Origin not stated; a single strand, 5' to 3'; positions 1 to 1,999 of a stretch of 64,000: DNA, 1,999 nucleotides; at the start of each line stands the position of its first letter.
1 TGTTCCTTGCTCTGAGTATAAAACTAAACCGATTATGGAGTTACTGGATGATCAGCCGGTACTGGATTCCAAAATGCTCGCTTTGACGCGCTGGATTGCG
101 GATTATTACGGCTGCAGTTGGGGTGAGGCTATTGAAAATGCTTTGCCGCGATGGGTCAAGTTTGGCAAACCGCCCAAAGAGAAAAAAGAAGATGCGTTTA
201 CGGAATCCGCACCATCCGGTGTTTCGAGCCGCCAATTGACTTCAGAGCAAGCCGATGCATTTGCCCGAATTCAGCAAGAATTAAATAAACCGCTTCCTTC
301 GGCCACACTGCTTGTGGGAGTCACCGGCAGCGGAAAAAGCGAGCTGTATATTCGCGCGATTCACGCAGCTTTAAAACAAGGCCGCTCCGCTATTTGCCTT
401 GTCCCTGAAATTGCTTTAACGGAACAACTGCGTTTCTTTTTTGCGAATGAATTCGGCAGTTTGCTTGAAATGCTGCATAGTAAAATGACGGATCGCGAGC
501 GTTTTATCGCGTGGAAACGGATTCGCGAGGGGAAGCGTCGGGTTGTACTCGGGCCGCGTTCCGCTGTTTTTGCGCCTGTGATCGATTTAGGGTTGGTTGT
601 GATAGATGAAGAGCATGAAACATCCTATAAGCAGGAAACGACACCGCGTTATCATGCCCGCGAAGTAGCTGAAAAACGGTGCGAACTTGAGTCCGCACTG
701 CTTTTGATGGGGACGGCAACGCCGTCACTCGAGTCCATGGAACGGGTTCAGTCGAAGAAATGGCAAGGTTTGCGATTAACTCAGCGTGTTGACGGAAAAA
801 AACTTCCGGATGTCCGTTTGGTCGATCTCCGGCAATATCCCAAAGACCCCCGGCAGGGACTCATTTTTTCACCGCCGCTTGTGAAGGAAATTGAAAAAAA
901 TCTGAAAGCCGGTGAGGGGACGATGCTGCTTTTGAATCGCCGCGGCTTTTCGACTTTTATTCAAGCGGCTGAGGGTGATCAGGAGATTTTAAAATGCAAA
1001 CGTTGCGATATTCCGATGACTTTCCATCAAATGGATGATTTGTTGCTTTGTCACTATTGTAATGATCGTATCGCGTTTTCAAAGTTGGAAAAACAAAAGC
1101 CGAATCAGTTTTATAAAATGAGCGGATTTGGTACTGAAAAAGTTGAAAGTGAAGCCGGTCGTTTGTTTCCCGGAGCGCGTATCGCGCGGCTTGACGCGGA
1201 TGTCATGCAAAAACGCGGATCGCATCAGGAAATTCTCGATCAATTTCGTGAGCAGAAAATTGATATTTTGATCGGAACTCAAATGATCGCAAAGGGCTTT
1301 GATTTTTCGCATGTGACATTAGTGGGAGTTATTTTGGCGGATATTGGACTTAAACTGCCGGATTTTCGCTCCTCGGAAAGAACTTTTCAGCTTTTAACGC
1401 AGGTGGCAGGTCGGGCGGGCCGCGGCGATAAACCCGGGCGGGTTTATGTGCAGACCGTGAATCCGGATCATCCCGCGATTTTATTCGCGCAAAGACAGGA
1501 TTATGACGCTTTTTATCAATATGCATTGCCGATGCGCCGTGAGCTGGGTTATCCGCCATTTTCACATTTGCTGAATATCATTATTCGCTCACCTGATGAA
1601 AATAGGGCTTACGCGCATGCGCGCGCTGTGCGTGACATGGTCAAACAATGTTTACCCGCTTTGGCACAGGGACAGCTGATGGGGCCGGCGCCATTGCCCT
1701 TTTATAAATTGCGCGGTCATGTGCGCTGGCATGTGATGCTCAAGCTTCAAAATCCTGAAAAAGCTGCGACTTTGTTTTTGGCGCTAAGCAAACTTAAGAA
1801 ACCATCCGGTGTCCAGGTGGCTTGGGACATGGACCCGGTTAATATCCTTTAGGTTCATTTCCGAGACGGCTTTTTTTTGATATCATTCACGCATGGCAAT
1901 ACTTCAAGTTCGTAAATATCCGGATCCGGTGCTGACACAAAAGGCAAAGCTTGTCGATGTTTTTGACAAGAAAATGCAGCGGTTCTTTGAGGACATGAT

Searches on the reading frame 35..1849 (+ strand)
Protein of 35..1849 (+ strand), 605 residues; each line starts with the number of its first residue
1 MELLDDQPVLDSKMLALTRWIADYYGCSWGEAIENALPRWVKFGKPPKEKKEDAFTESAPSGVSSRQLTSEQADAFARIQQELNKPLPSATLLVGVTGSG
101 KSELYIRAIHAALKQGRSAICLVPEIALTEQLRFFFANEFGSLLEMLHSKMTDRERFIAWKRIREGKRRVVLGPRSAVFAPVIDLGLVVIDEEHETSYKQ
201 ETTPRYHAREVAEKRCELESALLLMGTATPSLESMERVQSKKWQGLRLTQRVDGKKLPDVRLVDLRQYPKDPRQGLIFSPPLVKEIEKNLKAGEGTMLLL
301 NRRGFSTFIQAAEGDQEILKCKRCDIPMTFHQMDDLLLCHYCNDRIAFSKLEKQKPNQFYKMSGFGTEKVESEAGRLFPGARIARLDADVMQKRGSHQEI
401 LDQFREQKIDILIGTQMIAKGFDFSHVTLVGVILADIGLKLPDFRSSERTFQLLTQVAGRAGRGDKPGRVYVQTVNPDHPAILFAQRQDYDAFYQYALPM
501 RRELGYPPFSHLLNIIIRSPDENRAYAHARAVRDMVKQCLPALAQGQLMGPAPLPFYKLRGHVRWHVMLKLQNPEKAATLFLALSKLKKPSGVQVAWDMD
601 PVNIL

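Call 43: search_protein_families(library=pfam, proteins=[window:35-1849:+], max_evalue=0.00001)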
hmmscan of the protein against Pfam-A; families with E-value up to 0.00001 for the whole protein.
window:35-1849:+ (605 aa): 6 families
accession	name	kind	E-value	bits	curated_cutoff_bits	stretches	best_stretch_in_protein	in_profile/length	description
PF18074.6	PriA_C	-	4.4e-17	63.1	26.9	1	508-601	1-95/95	Primosomal protein N C-terminal domain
PF00270.35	DEAD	-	3.3e-13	50.2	26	1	79-237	3-166/167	DEAD/DEAH box helicase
PF00271.37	Helicase_C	-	7.6e-13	49.1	23.5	1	378-463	38-108/110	Helicase conserved C-terminal domain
PF04851.21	ResIII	-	3e-11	44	22.5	1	67-231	3-163/164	Type III restriction enzyme, res subunit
PF18319.7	Zn_ribbon_PriA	-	6.9e-09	35.9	26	1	321-344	1-24/27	PriA DNA helicase Cys-rich region (CRR) domain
PF17764.6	PriA_3primeBD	-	2.5e-08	34.1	22.7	1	2-38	60-96/96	3'DNA-binding domain (3'BD)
